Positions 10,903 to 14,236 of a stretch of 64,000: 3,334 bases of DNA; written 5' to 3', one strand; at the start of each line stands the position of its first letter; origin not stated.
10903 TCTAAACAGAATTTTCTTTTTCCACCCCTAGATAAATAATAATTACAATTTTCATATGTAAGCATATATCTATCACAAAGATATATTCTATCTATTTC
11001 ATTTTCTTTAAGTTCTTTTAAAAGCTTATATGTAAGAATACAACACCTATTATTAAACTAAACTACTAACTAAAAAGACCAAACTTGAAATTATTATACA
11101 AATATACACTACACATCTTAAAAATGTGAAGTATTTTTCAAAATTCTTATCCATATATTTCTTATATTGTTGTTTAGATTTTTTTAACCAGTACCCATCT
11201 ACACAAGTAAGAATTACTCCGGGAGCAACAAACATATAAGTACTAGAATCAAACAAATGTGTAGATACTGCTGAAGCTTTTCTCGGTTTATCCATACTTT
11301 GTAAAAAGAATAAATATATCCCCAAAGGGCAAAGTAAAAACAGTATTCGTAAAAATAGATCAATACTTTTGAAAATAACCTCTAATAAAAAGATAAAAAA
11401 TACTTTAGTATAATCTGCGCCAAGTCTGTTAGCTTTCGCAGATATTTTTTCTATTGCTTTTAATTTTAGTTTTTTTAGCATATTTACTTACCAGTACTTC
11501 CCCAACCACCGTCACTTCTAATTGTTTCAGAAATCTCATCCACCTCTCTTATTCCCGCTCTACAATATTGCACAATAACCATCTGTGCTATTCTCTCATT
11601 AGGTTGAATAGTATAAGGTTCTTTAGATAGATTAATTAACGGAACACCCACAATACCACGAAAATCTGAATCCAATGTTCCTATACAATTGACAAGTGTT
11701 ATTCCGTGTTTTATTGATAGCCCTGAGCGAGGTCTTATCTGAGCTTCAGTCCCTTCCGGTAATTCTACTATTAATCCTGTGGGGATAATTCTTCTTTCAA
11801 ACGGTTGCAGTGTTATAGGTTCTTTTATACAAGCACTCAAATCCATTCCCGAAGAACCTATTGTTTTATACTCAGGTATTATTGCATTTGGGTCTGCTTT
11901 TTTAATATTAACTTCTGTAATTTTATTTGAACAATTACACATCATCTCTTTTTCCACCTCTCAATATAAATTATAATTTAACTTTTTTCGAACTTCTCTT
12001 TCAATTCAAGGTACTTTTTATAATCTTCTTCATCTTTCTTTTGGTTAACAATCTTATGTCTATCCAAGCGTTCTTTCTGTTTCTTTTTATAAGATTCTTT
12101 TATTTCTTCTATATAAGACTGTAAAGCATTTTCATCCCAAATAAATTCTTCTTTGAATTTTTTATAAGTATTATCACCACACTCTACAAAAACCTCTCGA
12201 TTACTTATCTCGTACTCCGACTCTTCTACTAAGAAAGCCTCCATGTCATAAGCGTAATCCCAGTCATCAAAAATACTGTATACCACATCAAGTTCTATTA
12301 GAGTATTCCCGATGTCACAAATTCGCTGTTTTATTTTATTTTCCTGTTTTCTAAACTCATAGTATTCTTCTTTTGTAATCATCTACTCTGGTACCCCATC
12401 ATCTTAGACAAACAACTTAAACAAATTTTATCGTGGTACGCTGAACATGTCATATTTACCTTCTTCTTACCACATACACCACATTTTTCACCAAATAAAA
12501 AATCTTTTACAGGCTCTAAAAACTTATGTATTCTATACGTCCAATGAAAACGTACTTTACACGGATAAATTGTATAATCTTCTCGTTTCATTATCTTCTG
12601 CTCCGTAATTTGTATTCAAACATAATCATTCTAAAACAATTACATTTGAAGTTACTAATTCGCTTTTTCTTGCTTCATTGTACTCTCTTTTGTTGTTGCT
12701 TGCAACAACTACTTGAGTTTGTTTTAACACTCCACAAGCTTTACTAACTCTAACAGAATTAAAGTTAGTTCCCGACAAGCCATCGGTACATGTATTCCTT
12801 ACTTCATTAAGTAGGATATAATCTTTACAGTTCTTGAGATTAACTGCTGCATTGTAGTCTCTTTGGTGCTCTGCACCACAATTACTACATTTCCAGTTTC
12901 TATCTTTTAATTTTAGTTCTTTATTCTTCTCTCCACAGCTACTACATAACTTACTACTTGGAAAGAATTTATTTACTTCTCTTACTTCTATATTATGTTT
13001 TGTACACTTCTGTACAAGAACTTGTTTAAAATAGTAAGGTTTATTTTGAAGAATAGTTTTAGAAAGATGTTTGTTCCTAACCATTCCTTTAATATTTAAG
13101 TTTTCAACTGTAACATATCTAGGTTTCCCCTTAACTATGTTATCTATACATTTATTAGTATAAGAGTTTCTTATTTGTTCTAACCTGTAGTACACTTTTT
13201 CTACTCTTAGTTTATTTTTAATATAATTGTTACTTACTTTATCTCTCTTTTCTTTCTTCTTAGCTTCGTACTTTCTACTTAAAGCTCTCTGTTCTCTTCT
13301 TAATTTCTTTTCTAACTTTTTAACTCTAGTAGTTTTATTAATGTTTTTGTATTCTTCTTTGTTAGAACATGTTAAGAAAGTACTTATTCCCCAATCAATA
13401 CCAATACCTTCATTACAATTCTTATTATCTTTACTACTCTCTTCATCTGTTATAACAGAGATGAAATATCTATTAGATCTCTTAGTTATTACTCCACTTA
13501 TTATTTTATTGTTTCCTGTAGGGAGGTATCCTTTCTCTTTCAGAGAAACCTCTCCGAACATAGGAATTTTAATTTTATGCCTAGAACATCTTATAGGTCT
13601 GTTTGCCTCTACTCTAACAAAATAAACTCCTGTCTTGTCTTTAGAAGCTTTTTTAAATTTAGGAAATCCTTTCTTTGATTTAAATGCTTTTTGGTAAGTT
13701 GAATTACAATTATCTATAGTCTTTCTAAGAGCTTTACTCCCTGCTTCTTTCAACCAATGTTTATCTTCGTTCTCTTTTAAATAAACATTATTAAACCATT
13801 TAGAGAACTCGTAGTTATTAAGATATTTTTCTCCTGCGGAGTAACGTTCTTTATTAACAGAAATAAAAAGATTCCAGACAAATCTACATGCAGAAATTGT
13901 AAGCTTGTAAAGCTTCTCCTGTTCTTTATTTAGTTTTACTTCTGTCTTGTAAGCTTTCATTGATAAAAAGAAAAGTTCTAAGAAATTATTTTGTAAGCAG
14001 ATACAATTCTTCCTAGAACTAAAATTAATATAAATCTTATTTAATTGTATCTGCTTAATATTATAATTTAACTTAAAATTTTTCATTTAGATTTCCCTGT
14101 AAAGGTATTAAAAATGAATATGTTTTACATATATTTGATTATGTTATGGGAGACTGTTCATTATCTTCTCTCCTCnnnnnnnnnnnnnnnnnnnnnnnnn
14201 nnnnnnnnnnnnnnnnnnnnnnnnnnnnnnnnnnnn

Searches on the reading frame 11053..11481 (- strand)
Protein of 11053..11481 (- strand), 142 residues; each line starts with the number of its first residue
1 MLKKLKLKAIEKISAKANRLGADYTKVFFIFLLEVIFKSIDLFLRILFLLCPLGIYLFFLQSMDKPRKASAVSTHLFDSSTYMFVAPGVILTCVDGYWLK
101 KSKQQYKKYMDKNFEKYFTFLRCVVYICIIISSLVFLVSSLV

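Call 54: search_protein_families(library=phrogs, proteins=[window:11053-11481:-], max_evalue=0.001)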
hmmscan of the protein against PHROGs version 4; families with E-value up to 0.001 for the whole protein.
window:11053-11481:- (142 aa): 0 families

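Call 59: search_protein_families(library=pfam, proteins=[window:11053-11481:-], max_evalue=10)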
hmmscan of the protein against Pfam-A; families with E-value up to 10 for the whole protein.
window:11053-11481:- (142 aa): 2 families
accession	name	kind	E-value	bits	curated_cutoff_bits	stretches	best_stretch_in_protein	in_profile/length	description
PF09945.14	DUF2177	-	0.027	15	26.9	1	83-138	4-60/124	Predicted membrane protein (DUF2177)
PF20990.2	DUF2207_C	-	0.094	12.8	33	1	98-139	114-156/247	Predicted membrane protein (DUF2207) C-terminal domain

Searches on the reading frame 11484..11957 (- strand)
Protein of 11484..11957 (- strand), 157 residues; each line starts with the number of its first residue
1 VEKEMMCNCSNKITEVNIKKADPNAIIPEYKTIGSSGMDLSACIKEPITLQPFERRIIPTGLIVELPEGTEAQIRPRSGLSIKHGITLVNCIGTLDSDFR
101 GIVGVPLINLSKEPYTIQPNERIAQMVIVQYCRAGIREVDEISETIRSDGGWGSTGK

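Call 54: search_protein_families(library=phrogs, proteins=[window:11484-11957:-], max_evalue=0.001)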
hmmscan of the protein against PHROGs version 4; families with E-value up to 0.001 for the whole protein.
window:11484-11957:- (157 aa): 3 families
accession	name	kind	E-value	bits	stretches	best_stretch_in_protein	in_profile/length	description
phrog_135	-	DNA, RNA and nucleotide metabolism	6.5e-53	181.9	1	4-157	135-291/463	dUTPase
phrog_36630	-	unknown function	6.8e-06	27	1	28-66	20-58/72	-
phrog_1663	-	DNA, RNA and nucleotide metabolism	0.0004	20.6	1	65-130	129-193/303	dCTP deaminase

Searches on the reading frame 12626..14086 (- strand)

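Call 54: search_protein_families(library=phrogs, proteins=[window:12626-14086:-], max_evalue=0.001)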
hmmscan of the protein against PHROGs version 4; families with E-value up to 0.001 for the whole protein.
window:12626-14086:- (486 aa): 5 families
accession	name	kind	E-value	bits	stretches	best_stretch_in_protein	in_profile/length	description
phrog_506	-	integration and excision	1.2e-94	318.7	1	43-429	7-372/403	transposase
phrog_13964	-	integration and excision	1.9e-37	130.1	1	44-284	3-231/237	transposase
phrog_12300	-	integration and excision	7.3e-34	118.2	1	199-420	34-240/286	transposase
phrog_17087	-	unknown function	1.7e-19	71.4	1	291-417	3-128/141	-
phrog_25073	-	unknown function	3.6e-14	53.8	1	43-150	4-109/114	-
